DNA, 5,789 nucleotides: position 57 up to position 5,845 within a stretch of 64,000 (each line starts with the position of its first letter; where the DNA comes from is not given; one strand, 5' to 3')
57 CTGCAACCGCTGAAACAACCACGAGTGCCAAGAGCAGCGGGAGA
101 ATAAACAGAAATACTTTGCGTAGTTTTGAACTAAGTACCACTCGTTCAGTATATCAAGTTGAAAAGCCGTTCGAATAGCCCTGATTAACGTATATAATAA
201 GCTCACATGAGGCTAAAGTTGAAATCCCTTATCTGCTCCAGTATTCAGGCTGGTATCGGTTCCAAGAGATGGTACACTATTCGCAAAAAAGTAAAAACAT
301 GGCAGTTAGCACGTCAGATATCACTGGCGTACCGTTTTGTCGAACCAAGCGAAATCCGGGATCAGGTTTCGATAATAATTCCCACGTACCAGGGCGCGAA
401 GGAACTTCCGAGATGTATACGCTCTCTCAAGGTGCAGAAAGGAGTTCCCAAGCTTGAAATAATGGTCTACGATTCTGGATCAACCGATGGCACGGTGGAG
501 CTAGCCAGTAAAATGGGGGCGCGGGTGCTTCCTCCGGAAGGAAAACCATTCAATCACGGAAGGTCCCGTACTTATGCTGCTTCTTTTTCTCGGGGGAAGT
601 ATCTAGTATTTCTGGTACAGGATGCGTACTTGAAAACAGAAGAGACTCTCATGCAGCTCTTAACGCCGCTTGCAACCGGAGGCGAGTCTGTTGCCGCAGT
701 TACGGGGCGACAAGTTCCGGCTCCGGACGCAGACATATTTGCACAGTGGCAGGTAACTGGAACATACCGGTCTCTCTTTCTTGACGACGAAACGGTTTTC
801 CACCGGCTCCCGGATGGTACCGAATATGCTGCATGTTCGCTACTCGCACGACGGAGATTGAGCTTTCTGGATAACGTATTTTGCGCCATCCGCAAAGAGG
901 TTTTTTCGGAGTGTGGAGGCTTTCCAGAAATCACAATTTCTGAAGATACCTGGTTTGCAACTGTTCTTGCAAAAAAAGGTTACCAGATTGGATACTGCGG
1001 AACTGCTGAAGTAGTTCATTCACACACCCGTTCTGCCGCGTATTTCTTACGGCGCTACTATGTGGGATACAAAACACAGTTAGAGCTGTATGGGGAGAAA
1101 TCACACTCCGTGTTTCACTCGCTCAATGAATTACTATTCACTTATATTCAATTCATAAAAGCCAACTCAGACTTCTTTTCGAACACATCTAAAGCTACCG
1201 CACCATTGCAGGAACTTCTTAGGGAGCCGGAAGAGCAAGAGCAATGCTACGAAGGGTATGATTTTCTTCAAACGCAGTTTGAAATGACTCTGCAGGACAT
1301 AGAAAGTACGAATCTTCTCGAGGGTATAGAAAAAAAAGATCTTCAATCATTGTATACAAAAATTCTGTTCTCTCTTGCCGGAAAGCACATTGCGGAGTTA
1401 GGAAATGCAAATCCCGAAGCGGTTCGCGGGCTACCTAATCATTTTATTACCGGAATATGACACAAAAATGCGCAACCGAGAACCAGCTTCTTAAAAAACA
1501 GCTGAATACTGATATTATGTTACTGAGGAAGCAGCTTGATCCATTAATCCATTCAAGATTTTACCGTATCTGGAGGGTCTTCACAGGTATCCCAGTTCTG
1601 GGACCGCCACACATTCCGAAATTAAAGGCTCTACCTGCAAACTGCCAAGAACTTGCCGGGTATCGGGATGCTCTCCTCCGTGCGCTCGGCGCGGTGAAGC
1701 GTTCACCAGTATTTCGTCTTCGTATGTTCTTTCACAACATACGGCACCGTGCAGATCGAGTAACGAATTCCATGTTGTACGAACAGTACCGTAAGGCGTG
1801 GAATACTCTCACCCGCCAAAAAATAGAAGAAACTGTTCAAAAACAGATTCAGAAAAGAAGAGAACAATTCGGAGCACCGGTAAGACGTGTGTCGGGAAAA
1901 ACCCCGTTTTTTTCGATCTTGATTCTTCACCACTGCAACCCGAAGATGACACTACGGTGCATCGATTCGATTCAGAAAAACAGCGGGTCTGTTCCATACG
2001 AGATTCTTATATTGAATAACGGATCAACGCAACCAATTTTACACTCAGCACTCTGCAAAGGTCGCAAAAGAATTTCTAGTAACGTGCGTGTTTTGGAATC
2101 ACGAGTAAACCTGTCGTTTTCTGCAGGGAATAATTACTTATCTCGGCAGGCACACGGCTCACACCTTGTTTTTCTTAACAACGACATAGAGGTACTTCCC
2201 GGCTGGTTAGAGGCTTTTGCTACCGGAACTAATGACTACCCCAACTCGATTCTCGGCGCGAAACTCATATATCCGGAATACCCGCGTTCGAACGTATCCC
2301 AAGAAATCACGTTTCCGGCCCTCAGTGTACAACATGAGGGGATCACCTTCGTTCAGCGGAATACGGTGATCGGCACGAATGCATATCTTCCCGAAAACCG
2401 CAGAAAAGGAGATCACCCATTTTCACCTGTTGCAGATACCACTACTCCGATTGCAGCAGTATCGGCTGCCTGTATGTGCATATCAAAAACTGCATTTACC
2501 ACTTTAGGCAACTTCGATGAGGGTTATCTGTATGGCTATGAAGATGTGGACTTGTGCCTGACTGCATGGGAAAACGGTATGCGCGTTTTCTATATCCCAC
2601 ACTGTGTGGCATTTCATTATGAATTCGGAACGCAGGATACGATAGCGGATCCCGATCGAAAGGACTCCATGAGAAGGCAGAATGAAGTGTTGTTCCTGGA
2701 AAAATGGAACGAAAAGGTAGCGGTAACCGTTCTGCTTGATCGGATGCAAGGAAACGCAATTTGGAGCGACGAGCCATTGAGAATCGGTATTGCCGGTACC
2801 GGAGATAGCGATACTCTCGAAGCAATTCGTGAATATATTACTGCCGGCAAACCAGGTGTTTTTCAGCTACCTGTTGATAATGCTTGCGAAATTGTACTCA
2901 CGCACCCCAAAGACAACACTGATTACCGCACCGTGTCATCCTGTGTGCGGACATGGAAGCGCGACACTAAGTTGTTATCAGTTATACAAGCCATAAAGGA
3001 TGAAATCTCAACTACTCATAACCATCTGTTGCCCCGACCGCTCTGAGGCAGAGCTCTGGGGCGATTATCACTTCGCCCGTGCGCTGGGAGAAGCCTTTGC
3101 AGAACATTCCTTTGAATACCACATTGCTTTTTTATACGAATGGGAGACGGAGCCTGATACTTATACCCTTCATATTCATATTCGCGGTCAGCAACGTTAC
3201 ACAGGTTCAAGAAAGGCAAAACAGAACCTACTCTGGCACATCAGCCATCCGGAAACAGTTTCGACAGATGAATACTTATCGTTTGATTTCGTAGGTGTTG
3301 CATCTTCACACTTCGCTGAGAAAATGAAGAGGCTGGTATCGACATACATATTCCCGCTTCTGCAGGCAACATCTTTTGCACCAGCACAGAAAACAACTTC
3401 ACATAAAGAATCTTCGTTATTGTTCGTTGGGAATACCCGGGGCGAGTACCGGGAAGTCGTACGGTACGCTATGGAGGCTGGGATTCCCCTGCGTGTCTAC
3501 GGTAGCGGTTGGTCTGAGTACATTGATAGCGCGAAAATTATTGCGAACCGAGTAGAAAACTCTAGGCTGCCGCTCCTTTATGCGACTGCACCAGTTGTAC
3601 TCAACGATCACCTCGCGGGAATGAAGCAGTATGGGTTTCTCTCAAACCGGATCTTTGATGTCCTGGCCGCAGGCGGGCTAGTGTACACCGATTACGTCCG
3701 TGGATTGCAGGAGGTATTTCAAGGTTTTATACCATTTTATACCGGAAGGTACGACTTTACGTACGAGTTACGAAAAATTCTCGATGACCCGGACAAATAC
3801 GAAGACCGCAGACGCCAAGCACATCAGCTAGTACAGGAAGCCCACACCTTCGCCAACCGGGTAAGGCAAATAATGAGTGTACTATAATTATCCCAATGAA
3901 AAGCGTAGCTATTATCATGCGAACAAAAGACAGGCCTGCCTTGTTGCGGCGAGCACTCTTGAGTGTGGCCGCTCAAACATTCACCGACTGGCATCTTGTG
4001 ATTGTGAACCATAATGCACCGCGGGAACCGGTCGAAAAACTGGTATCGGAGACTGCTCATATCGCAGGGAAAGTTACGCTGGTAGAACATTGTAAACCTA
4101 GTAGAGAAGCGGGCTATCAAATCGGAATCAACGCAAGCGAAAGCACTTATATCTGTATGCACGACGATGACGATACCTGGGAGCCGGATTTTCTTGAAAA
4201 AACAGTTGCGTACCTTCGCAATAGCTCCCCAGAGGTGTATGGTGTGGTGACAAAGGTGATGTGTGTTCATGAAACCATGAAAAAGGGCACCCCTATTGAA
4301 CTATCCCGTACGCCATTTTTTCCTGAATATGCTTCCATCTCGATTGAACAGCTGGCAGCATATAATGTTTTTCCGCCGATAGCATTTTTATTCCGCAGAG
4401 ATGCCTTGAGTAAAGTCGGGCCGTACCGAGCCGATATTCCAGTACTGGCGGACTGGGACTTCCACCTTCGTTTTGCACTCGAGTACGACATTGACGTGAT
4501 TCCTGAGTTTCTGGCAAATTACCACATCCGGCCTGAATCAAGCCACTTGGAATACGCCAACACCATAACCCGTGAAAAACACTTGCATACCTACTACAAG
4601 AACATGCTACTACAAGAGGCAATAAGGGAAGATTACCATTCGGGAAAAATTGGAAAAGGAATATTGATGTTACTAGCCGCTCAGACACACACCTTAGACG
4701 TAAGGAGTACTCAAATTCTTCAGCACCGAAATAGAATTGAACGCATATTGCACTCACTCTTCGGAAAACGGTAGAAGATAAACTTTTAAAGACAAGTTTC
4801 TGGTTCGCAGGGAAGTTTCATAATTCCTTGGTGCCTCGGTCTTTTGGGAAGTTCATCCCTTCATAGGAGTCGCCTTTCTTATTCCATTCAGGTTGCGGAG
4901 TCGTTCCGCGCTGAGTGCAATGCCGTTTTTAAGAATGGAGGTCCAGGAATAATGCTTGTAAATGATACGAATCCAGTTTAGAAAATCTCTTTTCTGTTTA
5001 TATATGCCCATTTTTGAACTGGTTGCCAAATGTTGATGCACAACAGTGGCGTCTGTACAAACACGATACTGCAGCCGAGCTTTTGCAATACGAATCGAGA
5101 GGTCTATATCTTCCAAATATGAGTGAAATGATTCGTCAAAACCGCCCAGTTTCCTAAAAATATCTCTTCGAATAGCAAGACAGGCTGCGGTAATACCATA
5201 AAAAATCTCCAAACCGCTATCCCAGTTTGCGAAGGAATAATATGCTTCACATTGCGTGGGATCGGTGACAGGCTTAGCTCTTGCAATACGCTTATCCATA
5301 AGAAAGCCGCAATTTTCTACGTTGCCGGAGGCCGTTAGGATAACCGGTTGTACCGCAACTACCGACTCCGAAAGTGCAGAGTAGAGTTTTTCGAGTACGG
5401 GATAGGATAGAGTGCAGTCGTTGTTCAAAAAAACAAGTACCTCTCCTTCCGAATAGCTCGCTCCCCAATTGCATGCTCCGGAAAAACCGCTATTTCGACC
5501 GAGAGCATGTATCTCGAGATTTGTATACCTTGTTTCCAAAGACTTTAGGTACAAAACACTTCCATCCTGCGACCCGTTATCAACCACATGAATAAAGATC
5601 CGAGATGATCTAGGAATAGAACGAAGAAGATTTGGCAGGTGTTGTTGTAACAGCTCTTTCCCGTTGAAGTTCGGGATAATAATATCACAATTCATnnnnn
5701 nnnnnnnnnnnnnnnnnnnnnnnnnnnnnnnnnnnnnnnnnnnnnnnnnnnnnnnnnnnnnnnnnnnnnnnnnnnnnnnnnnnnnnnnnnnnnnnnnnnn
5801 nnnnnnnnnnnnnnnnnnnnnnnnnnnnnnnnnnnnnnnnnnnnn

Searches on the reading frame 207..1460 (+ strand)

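Call 74: search_protein_families(library=pfam, proteins=[window:207-1460:+], max_evalue=0.00001)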
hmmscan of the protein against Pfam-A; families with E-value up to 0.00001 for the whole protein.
window:207-1460:+ (417 aa): 3 families
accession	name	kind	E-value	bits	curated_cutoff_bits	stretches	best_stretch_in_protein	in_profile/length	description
PF00535.33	Glycos_transf_2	-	2.4e-18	67.1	23.3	1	55-187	1-132/168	Glycosyl transferase family 2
PF13641.12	Glyco_tranf_2_3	-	3.1e-09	37.6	27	1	53-282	2-222/230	Glycosyltransferase like family 2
PF13632.12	Glyco_trans_2_3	-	2.6e-06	27.8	27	1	224-289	75-144/198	Glycosyl transferase family group 2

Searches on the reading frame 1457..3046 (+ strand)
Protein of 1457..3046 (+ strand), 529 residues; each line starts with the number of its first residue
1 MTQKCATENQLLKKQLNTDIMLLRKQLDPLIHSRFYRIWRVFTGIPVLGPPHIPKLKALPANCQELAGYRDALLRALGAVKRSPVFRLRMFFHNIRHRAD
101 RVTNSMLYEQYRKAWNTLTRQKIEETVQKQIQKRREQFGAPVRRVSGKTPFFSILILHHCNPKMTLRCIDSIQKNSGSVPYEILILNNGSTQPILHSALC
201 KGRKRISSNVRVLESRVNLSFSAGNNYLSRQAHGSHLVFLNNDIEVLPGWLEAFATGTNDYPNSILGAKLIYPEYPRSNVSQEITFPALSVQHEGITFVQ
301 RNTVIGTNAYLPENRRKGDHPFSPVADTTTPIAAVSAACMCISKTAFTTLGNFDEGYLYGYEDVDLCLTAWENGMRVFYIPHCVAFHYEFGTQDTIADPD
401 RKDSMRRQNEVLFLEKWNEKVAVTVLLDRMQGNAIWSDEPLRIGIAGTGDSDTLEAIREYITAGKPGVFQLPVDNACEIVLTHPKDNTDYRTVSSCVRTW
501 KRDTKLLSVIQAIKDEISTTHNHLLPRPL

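Call 74: search_protein_families(library=pfam, proteins=[window:1457-3046:+], max_evalue=0.00001)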
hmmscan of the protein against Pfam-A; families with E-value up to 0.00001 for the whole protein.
window:1457-3046:+ (529 aa): 1 family
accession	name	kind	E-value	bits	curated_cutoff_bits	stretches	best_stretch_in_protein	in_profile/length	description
PF00535.33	Glycos_transf_2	-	2.5e-10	41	23.3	1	153-277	1-122/168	Glycosyl transferase family 2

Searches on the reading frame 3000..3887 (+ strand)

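Call 74: search_protein_families(library=pfam, proteins=[window:3000-3887:+], max_evalue=0.00001)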
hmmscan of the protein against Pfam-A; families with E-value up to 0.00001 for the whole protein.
window:3000-3887:+ (295 aa): 1 family
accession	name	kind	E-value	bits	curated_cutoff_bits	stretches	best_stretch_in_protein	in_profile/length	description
PF13524.12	Glyco_trans_1_2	-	2.5e-19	70.1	25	1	159-292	11-143/144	Glycosyl transferase-like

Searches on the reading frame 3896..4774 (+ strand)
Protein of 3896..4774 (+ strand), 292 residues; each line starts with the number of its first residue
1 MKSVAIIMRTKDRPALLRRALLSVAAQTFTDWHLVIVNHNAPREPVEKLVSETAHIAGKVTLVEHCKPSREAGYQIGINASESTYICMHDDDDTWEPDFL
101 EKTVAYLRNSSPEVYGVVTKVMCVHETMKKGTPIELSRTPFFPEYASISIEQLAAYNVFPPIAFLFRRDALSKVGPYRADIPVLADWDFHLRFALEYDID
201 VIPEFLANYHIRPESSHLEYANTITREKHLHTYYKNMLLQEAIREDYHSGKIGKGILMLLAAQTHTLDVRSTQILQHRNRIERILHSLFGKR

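Call 74: search_protein_families(library=pfam, proteins=[window:3896-4774:+], max_evalue=0.00001)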
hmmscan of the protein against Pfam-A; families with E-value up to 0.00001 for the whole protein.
window:3896-4774:+ (292 aa): 2 families
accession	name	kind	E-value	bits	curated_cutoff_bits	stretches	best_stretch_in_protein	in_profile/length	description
PF00535.33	Glycos_transf_2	-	1.5e-14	54.7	23.3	1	6-174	2-167/168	Glycosyl transferase family 2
PF13641.12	Glyco_tranf_2_3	-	7.3e-09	36.4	27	1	5-186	4-176/230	Glycosyltransferase like family 2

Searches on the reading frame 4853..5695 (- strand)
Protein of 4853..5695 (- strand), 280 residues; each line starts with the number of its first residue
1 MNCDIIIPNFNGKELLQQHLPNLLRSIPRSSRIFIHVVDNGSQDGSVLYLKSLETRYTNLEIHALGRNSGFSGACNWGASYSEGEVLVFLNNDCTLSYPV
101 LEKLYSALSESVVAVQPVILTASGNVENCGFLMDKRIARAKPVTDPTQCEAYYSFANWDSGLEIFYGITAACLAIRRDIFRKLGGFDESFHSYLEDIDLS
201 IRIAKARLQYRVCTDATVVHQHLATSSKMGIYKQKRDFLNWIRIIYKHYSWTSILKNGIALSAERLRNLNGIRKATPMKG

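Call 74: search_protein_families(library=pfam, proteins=[window:4853-5695:-], max_evalue=0.00001)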
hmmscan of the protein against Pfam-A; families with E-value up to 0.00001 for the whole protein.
window:4853-5695:- (280 aa): 4 families
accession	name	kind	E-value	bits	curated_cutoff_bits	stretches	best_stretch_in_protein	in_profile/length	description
PF00535.33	Glycos_transf_2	-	2.4e-20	73.6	23.3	1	5-183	2-167/168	Glycosyl transferase family 2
PF10111.15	Glyco_tranf_2_2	-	2.7e-12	47.2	27.3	1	31-213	28-209/276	Glycosyltransferase like family 2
PF13641.12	Glyco_tranf_2_3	-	9.1e-10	39.4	27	1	3-226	3-217/230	Glycosyltransferase like family 2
PF13632.12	Glyco_trans_2_3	-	2.9e-06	27.7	27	1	170-254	74-163/198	Glycosyl transferase family group 2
